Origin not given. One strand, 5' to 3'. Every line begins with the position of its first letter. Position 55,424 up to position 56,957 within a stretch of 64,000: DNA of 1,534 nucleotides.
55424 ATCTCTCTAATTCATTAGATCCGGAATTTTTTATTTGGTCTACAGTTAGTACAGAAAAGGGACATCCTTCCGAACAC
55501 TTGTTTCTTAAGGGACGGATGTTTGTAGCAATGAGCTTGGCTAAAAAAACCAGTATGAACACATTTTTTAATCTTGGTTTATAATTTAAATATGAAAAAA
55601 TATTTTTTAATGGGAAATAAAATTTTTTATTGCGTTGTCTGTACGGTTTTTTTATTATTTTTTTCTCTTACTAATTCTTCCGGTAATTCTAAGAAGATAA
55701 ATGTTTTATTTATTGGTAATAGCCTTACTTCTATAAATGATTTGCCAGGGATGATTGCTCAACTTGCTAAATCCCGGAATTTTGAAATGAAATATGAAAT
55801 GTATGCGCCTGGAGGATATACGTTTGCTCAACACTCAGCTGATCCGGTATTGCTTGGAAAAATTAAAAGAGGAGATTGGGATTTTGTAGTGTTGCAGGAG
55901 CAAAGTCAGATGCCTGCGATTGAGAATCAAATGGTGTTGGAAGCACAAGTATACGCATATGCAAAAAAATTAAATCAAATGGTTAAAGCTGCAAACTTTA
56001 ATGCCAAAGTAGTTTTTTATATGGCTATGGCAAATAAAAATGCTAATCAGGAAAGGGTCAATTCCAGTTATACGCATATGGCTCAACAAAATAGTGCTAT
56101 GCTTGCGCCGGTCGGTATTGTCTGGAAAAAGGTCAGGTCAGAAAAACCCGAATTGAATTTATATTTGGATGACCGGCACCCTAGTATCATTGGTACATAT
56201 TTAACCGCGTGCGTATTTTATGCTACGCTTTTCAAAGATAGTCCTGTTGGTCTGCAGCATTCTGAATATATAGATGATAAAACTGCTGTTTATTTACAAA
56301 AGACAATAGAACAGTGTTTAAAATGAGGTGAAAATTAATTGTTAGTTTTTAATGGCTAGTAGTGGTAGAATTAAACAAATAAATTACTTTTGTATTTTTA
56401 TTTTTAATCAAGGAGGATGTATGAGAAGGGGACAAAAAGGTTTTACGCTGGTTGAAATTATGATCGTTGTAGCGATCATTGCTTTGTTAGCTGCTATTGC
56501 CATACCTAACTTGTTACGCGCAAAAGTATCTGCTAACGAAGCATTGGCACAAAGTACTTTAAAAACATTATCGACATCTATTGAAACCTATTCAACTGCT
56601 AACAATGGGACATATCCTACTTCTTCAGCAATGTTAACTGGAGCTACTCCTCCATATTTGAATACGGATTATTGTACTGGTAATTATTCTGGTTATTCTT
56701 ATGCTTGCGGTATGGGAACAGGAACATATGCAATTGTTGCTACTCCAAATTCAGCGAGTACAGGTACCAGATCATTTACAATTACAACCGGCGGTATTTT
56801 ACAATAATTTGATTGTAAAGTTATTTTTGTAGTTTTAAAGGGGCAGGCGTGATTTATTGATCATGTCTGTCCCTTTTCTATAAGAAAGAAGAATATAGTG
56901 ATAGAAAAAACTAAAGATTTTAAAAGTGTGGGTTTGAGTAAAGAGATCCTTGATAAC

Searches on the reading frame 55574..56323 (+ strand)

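Call 100: search_protein_families(library=pfam, proteins=[window:55574-56323:+], max_evalue=0.001)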
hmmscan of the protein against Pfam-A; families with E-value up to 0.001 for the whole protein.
window:55574-56323:+ (250 aa): 1 family
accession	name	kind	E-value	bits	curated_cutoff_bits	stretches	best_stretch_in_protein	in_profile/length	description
PF16227.11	DUF4886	-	2.1e-07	30.7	26.7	1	93-237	74-231/242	Domain of unknown function (DUF4886)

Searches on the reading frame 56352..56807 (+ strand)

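Call 17: search_protein_families(library=pfam, proteins=[window:56352-56807:+], max_evalue=0.01)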
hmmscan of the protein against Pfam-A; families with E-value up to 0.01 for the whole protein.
window:56352-56807:+ (151 aa): 1 family
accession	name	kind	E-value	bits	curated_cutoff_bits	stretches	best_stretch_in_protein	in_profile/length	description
PF07963.17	N_methyl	-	8.8e-10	38.2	21.2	1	25-51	1-27/27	Prokaryotic N-terminal methylation motif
